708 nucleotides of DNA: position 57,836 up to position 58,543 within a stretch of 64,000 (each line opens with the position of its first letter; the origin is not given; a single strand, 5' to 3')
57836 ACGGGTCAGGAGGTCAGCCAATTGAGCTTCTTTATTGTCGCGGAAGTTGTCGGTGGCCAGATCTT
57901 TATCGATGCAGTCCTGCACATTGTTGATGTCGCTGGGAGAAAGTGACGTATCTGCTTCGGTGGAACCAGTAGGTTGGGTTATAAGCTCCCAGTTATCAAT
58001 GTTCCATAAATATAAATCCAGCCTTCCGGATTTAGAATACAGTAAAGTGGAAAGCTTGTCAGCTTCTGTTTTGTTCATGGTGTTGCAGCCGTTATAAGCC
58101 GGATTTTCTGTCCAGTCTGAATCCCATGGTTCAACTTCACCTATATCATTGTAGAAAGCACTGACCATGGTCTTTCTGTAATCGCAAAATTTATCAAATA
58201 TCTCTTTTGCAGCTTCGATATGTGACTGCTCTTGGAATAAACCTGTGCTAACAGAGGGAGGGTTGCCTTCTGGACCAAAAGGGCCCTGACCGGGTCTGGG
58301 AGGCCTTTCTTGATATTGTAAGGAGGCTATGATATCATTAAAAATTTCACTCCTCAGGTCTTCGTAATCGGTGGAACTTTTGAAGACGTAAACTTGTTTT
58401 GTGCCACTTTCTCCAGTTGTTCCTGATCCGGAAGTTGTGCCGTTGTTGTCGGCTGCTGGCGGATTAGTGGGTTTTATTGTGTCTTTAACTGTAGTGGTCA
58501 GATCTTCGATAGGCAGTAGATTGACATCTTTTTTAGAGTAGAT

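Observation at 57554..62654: Paralogs 5 and 6: more than 90% identical flanks with a swapped ~340-375 nt cassette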

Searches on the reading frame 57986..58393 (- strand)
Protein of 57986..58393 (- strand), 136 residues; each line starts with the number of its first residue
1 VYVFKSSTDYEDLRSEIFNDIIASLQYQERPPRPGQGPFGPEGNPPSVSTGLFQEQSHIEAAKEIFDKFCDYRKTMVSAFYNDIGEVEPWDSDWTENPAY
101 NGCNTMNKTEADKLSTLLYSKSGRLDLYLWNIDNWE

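Call 59: search_protein_representatives(protein=window:57986-58393:-)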
Query: 136 residues. Proteins with E-value up to 0.001 (for the whole library): 2; up to 1e-10: 0; up to 1e-30: 0. The best 2 are listed.
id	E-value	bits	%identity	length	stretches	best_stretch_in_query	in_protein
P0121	3.1e-05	40.4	38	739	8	90-122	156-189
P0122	1.0e-04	38.7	42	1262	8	103-133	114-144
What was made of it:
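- Tried and rejected: phmmer of the p5 cassette against 1.84 billion representatives (call 59).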
